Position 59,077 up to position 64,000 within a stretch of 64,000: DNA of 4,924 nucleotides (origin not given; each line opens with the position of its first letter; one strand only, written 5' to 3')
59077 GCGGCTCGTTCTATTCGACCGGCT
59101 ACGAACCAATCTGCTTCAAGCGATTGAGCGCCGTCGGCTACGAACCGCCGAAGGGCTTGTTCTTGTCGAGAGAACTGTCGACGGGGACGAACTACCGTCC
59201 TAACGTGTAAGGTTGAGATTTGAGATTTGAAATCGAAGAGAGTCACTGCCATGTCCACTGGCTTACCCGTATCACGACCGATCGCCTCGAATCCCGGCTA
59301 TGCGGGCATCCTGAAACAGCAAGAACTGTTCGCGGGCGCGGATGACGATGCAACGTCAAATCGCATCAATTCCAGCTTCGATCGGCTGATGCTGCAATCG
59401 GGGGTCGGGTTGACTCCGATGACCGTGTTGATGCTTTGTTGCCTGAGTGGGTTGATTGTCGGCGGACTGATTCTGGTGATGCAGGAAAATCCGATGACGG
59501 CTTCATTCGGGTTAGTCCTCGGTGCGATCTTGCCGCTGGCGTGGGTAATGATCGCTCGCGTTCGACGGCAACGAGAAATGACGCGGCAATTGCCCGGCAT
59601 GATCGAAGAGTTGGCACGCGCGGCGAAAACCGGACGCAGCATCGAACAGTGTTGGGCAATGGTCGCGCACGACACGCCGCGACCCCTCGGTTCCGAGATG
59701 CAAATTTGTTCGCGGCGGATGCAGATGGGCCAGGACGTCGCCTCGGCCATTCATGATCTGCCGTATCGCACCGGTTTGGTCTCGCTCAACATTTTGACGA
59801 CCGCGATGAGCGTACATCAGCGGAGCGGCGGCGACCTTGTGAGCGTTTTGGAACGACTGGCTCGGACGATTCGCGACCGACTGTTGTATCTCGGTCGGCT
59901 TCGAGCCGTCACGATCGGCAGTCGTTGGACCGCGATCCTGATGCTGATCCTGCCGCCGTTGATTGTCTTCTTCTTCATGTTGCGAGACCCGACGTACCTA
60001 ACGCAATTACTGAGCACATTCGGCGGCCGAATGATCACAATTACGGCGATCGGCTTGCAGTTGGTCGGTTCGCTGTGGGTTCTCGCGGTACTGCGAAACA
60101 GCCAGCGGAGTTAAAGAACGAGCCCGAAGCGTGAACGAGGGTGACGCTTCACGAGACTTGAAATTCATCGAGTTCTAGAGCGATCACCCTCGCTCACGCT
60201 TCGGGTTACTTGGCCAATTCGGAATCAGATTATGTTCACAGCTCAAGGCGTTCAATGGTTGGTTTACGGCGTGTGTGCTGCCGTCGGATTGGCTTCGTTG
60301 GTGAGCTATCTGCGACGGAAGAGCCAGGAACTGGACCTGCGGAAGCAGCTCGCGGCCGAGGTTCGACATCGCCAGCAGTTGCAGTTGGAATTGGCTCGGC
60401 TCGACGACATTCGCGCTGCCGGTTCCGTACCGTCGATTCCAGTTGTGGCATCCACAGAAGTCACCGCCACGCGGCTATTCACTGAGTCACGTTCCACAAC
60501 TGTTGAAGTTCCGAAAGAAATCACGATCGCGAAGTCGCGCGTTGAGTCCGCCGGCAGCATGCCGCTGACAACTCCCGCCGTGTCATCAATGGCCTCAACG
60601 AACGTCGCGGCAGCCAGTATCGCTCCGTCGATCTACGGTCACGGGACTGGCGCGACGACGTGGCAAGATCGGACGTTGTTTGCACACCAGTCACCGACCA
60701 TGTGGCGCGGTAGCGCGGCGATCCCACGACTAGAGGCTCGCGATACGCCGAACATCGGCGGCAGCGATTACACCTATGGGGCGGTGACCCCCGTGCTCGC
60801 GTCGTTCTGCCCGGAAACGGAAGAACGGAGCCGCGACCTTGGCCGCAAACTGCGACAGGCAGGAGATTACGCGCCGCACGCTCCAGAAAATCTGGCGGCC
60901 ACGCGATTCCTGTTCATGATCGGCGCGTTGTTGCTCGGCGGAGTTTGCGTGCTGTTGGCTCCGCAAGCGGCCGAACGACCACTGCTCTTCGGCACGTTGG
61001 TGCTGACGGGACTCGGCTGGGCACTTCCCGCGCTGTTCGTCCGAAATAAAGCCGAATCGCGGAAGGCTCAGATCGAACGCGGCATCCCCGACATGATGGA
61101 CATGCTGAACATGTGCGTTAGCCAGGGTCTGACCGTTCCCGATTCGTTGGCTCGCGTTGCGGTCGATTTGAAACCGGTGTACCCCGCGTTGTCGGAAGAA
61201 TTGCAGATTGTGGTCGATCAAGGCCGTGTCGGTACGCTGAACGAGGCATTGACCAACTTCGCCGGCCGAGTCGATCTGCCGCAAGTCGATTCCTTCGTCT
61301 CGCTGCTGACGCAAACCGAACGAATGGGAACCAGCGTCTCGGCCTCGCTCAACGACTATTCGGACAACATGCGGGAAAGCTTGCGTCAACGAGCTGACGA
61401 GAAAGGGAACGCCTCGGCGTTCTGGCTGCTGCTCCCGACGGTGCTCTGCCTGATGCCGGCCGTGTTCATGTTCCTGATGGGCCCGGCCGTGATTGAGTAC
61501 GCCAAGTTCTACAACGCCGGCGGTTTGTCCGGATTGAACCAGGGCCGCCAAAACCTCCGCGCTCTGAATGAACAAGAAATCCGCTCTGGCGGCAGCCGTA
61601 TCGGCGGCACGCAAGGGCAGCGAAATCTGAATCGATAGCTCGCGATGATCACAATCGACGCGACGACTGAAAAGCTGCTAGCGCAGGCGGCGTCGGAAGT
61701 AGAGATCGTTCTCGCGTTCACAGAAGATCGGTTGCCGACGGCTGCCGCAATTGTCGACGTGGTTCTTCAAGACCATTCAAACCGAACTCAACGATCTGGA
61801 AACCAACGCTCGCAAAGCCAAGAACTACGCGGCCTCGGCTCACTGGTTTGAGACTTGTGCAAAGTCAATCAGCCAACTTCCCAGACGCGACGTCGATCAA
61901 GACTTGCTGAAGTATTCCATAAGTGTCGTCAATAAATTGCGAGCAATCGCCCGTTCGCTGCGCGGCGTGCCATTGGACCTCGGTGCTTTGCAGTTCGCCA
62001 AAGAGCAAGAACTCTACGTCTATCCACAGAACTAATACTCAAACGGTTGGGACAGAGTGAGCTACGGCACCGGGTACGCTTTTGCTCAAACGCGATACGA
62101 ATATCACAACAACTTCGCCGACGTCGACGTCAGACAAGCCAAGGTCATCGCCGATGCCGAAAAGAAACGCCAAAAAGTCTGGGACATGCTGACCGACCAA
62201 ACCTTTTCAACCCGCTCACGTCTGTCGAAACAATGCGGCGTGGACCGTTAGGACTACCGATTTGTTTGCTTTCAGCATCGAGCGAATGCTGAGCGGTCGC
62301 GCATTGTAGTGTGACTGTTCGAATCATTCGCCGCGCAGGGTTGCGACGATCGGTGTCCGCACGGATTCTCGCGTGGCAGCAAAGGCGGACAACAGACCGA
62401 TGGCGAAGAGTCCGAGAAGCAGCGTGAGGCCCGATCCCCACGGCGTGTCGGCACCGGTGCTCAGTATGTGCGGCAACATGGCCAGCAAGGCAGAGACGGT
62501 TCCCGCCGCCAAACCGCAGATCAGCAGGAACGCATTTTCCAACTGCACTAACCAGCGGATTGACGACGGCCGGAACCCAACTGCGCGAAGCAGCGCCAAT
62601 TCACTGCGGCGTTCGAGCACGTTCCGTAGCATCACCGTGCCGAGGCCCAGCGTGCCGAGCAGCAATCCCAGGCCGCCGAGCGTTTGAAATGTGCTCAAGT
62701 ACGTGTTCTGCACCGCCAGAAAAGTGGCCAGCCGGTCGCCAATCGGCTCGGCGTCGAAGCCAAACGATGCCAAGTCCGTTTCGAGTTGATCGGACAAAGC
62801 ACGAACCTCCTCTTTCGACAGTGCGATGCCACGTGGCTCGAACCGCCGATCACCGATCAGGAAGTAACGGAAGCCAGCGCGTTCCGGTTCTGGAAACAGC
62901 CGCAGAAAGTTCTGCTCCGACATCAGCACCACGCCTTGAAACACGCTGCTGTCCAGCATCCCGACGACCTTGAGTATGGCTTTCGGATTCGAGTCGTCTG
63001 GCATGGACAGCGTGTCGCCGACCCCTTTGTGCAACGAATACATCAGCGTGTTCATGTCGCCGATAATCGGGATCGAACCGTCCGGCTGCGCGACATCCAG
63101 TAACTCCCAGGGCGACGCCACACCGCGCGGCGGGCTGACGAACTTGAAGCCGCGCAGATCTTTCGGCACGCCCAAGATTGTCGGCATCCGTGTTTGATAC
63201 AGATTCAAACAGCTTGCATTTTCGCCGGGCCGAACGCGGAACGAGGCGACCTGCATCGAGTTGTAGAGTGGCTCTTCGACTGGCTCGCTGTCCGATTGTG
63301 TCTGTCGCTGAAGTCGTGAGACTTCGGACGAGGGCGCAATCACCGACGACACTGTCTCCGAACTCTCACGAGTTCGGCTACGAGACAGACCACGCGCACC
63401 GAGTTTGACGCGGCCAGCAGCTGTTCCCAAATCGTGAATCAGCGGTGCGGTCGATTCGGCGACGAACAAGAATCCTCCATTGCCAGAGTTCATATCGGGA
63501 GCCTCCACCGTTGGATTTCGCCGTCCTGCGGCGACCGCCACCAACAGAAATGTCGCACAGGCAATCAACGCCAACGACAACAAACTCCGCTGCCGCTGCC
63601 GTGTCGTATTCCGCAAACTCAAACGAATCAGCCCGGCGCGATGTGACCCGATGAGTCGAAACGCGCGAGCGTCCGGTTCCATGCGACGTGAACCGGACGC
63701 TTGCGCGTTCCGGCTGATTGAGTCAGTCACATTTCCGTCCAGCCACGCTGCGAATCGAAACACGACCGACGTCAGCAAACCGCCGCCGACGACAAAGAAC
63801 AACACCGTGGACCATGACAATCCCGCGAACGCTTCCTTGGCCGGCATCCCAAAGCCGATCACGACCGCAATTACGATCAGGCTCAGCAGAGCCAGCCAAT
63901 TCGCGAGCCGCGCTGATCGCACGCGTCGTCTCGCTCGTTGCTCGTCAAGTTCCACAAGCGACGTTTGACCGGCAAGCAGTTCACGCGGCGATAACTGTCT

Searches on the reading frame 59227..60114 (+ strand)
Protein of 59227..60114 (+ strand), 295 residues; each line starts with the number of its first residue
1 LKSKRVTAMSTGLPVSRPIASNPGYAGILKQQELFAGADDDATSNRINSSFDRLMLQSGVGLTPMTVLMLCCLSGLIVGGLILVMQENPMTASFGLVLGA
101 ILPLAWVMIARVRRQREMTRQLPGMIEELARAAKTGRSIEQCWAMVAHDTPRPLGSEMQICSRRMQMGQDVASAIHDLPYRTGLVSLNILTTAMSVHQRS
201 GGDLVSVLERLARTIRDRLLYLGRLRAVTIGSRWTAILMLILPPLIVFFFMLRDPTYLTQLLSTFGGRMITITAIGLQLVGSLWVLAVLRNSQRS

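Call 58: search_protein_families(library=pfam, proteins=[window:59227-60114:+], max_evalue=0.00001)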
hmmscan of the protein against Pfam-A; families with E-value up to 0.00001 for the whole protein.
window:59227-60114:+ (295 aa): 1 family
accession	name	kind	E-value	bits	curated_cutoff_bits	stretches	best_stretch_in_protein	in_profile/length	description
PF00482.28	T2SSF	-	1e-15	58.2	25.2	1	126-251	2-124/125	Type II secretion system (T2SS), protein F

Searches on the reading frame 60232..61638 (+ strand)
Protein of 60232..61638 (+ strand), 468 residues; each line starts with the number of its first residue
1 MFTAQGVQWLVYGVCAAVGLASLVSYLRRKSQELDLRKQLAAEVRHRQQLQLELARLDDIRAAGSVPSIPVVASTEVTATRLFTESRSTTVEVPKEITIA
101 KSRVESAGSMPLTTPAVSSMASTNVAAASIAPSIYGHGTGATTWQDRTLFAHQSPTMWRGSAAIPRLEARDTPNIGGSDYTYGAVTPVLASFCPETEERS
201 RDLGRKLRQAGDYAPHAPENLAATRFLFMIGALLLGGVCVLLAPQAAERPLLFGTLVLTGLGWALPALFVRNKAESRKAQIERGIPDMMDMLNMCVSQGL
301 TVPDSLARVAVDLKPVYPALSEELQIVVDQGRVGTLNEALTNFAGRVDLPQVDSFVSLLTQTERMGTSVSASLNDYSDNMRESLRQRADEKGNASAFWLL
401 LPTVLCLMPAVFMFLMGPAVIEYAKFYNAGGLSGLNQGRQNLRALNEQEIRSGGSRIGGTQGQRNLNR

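Call 58: search_protein_families(library=pfam, proteins=[window:60232-61638:+], max_evalue=0.00001)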
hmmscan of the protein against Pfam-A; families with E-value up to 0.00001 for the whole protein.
window:60232-61638:+ (468 aa): 1 family
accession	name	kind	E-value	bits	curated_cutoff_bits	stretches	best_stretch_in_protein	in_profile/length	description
PF00482.28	T2SSF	-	6e-14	52.5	25.2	1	290-416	3-124/125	Type II secretion system (T2SS), protein F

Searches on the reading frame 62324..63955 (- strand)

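Call 58: search_protein_families(library=pfam, proteins=[window:62324-63955:-], max_evalue=0.00001)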
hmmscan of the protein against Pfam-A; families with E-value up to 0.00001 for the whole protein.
window:62324-63955:- (543 aa): 1 family
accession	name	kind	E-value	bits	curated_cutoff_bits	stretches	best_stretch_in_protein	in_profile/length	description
PF02687.27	FtsX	-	2.7e-13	50.5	25.5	1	427-535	4-119/120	FtsX-like permease C-terminal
